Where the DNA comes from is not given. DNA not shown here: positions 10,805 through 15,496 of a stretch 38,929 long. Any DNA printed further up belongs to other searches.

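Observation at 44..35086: Candidate integrated surface glyco-adhesin island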

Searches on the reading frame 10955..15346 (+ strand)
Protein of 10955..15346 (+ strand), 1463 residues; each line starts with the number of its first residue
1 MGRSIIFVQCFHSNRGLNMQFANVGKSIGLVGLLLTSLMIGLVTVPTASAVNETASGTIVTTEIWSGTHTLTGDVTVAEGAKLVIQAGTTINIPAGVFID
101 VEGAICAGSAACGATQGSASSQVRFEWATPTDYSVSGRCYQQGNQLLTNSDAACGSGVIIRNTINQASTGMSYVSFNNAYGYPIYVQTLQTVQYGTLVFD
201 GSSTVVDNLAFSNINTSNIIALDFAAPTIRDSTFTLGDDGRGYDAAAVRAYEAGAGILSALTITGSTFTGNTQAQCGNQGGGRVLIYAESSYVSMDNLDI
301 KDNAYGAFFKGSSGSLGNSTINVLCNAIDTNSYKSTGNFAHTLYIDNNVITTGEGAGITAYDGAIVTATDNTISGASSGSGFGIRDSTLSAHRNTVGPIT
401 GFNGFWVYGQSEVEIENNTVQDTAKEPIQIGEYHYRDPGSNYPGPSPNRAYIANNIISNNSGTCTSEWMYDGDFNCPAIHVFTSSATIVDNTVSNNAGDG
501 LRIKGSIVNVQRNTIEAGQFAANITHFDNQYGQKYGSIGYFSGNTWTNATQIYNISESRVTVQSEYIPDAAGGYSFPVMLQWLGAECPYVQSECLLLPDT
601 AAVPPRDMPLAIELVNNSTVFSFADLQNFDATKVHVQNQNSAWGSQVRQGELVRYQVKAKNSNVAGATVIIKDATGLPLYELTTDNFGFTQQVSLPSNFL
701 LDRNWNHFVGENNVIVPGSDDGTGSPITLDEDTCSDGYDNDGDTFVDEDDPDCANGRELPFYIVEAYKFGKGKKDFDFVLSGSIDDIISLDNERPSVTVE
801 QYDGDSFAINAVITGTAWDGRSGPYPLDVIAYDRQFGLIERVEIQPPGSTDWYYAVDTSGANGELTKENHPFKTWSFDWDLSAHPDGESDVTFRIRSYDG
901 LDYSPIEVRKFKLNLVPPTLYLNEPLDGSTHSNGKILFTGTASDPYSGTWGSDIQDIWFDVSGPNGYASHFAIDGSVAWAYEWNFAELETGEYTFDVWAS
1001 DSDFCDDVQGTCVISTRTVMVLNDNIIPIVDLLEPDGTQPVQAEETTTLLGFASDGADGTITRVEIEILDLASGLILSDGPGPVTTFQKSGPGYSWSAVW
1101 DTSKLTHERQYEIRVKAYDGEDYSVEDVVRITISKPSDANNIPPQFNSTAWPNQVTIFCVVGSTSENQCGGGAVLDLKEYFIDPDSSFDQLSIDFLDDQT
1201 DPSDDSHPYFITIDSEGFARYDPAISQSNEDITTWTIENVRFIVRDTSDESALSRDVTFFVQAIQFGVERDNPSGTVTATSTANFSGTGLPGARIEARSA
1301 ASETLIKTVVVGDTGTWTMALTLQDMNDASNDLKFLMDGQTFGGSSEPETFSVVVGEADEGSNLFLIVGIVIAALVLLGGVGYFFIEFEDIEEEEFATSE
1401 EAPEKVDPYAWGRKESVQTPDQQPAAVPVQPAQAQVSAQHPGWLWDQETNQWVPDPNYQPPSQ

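Call 4: search_protein_families(library=pfam, proteins=[window:10955-15346:+], max_evalue=0.01)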
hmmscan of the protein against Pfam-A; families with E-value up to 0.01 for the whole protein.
window:10955-15346:+ (1463 aa): 3 families
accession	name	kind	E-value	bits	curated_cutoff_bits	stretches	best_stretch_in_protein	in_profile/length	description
PF13229.12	Beta_helix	-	8.5e-12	45.4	25.9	2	343-464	11-117/158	Right handed beta helix region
PF17957.7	Big_7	-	2.6e-06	28.4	24.1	1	918-997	1-70/70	Bacterial Ig domain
PF17936.7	Big_6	-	0.0013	19.4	27.6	0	1273-1327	5-58/83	Bacterial Ig domain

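Call 10: search_protein_families(library=ncbifam, proteins=[window:10955-15346:+], max_evalue=0.01)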
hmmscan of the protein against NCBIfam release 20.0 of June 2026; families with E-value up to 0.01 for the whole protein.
window:10955-15346:+ (1463 aa): 1 family
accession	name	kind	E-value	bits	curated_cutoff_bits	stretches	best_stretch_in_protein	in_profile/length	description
NF033662.1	acid_disulf_rpt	repeat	5.6e-08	32.4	41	1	732-754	5-27/32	acidic double-disulfide repeat-containing protein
